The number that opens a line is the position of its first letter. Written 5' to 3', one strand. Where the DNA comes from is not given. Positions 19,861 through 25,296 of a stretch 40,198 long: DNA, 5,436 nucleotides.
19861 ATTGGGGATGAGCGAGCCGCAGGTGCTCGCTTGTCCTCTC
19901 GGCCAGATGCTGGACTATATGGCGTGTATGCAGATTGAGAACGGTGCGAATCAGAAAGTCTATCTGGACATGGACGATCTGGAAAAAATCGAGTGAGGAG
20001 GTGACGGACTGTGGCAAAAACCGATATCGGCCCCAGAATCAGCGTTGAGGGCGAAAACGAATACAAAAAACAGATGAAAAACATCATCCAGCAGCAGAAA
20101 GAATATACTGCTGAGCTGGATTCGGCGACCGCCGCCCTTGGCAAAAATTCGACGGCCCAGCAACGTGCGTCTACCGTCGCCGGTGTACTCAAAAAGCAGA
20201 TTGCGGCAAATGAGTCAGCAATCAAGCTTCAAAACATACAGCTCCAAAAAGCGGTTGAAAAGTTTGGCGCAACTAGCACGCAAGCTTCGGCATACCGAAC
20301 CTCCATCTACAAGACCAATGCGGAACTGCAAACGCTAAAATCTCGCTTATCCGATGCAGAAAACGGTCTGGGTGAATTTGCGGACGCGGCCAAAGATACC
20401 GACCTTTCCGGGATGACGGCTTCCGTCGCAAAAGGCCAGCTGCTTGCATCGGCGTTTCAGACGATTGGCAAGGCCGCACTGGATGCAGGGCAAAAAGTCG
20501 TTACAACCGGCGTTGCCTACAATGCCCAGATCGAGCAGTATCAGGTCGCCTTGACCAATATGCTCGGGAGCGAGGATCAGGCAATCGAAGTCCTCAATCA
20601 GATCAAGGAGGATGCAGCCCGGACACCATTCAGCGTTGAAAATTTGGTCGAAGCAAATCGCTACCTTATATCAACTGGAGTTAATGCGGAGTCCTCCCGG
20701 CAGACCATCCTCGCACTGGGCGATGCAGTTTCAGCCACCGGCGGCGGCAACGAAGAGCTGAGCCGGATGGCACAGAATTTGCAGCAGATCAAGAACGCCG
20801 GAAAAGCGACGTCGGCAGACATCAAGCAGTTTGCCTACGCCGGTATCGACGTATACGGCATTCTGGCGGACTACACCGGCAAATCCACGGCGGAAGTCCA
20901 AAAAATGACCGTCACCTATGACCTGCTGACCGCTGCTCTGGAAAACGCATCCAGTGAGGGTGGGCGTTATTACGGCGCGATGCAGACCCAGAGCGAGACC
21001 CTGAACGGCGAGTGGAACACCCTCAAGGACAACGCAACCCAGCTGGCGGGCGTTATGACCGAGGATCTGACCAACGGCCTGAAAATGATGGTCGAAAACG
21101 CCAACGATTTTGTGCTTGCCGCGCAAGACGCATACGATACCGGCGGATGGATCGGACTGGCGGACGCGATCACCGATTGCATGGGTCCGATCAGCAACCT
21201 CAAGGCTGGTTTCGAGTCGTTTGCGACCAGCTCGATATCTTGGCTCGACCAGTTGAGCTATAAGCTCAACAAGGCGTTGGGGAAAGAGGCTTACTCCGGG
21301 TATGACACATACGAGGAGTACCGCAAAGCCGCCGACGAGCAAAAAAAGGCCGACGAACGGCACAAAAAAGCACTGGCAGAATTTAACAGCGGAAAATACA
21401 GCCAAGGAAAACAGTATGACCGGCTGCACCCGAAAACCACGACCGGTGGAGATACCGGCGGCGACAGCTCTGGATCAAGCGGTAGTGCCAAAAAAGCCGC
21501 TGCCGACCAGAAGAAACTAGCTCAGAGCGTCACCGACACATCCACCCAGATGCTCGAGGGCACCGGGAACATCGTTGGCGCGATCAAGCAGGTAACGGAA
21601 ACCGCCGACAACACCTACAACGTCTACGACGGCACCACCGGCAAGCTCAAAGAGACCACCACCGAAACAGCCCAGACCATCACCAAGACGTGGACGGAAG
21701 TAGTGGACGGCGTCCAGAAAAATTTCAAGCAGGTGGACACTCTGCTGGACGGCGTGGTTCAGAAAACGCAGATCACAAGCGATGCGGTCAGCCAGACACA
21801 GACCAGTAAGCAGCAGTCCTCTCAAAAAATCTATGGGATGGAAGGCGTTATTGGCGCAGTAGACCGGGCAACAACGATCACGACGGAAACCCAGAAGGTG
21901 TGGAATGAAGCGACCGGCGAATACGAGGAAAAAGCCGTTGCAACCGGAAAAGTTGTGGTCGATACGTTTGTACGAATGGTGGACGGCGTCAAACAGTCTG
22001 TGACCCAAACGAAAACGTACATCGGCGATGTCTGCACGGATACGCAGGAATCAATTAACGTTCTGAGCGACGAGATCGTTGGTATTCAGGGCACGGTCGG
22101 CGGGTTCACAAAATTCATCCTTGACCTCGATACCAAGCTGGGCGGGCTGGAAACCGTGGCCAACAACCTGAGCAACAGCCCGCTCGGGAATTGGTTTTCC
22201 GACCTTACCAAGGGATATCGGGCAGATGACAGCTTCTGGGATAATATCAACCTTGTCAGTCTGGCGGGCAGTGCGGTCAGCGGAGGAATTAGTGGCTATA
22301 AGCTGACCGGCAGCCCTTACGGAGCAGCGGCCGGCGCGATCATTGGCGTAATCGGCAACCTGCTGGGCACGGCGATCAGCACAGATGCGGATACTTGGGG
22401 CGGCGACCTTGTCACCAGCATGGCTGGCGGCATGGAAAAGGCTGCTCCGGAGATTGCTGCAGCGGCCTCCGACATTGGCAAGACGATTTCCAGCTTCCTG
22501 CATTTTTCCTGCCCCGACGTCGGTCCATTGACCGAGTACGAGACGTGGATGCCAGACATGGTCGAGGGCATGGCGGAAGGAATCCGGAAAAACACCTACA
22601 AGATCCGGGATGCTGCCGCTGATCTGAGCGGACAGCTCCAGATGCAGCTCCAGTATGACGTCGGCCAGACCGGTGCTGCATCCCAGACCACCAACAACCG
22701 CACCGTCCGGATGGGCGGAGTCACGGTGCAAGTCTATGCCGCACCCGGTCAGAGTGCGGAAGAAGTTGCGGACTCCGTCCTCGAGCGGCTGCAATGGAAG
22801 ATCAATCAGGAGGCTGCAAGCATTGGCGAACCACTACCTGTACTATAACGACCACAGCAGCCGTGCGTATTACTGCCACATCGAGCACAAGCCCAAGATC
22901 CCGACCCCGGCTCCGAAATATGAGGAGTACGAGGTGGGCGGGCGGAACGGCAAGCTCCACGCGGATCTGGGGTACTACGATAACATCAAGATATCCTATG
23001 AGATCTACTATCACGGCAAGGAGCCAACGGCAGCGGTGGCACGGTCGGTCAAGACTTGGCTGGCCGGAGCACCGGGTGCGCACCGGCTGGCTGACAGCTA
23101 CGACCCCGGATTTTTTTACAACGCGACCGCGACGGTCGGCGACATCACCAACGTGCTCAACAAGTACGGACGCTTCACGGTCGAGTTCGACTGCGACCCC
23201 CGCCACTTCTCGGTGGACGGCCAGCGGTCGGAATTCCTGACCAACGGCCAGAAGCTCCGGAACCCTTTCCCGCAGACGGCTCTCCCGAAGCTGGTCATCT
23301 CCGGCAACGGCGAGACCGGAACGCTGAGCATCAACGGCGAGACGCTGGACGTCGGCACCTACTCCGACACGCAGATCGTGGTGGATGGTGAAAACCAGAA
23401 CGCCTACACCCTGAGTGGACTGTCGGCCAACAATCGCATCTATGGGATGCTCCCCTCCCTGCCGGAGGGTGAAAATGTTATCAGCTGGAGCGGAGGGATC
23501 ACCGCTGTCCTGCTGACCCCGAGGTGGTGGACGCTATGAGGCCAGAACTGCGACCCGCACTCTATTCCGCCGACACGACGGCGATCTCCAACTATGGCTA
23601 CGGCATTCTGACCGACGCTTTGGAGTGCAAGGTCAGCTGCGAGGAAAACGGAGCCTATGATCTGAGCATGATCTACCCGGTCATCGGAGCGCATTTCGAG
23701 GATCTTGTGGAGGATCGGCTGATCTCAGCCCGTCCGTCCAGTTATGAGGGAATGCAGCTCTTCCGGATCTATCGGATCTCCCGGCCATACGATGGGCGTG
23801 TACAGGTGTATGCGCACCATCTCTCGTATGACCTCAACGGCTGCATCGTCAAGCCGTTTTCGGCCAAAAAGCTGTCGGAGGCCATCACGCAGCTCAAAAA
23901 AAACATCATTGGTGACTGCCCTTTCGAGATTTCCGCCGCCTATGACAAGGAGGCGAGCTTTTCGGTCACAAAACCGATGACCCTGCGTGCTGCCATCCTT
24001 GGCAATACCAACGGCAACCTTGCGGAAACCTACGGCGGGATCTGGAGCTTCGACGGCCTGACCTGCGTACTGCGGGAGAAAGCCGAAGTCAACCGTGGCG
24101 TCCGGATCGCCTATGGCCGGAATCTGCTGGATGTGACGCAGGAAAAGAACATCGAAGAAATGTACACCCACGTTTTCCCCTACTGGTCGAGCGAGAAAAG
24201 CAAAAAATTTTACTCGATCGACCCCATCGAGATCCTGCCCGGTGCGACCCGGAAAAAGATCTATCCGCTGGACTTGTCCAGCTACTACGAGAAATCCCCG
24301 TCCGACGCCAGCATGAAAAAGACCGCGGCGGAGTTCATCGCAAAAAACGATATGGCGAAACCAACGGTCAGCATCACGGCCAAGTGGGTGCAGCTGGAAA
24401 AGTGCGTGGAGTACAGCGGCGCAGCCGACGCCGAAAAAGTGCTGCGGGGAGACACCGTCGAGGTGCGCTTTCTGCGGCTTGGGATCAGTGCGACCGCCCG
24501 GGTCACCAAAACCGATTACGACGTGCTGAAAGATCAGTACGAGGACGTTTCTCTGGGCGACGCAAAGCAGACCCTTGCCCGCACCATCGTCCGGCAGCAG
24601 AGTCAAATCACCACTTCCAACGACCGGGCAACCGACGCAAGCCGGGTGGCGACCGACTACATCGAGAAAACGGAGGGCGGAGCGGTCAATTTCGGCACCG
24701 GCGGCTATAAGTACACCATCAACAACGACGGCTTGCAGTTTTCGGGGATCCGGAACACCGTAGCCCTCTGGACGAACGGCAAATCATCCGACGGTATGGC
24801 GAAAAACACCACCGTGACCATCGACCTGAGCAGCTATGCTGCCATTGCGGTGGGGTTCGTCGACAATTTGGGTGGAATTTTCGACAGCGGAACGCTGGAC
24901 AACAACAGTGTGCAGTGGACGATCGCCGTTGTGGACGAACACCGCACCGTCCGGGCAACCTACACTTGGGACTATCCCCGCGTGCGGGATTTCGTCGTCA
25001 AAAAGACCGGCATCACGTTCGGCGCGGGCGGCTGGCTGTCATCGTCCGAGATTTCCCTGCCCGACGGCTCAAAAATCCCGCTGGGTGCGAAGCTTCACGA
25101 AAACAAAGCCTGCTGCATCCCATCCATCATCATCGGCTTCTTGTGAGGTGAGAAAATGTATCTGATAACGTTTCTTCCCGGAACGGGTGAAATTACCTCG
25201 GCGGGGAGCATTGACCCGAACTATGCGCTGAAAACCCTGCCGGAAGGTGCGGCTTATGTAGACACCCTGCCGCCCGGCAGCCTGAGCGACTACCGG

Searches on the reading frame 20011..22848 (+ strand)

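Call 12: search_protein_families(library=phrogs, proteins=[window:20011-22848:+], max_evalue=0.001)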
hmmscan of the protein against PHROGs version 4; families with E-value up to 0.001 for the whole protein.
window:20011-22848:+ (945 aa): 10 families
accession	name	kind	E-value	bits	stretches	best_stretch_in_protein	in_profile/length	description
phrog_9959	-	tail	1.9e-25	89.7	1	163-341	67-246/1708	tail length tape measure protein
phrog_1686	-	tail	2.2e-21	76.5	1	54-353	14-321/1224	tail length tape measure protein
phrog_12798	-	tail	2.9e-16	59.9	1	147-363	43-260/1031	tail length tape measure protein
phrog_973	-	tail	1.4e-14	54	1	58-371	8-346/1465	tail length tape measure protein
phrog_28775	-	tail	2.1e-10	40.2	1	336-552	515-740/1303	tail length tape measure protein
phrog_33570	-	unknown function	6e-09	35.9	1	140-342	229-426/686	-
phrog_167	-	tail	5.4e-07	28.7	1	16-426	176-584/1555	tail length tape measure protein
phrog_1272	-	tail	2.5e-06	26.5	1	19-392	97-468/1606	tail length tape measure protein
phrog_16692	-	unknown function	1.3e-05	24.9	1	22-308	25-311/1107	-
phrog_10613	-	tail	0.00034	21.5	0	2-310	6-191/237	tail length tape measure protein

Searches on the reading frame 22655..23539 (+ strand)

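Call 12: search_protein_families(library=phrogs, proteins=[window:22655-23539:+], max_evalue=0.001)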
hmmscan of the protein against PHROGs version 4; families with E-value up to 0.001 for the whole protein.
window:22655-23539:+ (294 aa): 1 family
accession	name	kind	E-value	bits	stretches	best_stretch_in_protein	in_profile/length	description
phrog_33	-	tail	5.8e-29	102.6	1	62-293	39-279/651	distal tail protein Dit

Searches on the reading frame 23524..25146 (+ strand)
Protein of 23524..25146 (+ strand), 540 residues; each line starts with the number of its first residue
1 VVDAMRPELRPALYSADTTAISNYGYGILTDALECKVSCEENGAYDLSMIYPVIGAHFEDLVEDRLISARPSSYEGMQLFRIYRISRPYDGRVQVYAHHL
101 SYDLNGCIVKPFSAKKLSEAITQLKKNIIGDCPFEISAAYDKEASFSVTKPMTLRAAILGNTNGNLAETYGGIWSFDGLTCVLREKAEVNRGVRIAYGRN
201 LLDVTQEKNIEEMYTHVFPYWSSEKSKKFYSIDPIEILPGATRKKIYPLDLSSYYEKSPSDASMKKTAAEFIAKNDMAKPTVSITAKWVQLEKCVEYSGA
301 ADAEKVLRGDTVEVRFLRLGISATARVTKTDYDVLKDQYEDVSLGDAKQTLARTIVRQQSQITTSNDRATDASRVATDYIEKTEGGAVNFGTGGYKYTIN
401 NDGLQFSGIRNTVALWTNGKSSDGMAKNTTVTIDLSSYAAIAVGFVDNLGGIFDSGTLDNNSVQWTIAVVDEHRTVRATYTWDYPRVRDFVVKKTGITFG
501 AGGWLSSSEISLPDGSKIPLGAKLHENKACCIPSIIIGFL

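Call 12: search_protein_families(library=phrogs, proteins=[window:23524-25146:+], max_evalue=0.001)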
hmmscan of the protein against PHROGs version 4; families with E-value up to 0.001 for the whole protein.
window:23524-25146:+ (540 aa): 12 families
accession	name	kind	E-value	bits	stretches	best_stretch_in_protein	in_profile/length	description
phrog_1067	-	head and packaging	2.4e-70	239.1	1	11-396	8-409/991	minor head protein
phrog_13289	-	tail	1.2e-44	153.7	1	13-349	4-345/938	tail protein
phrog_2270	-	unknown function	2.9e-42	146.4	1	13-360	3-343/637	-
phrog_1330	-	tail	9.3e-39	134.1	1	11-391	7-405/1361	tail protein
phrog_7142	-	tail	9.4e-39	134.4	1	11-355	3-340/622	tail protein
phrog_12493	-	tail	1.5e-37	130.1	2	10-226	4-230/950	tail protein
phrog_5555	-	tail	5.8e-37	128.4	1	11-380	2-380/788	tail protein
phrog_33972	-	tail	5.4e-13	48.9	1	264-369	271-379/714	tail protein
phrog_8687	-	other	9.6e-12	45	1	176-350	75-249/599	tail protein with peptidase activity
phrog_2189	-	tail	4.1e-10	39.2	1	28-220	18-211/971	tail protein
phrog_12329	-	head and packaging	8.3e-09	35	1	190-370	181-371/833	virion structural protein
phrog_7043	-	tail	1.1e-05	25.2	1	58-384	58-391/1077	tail protein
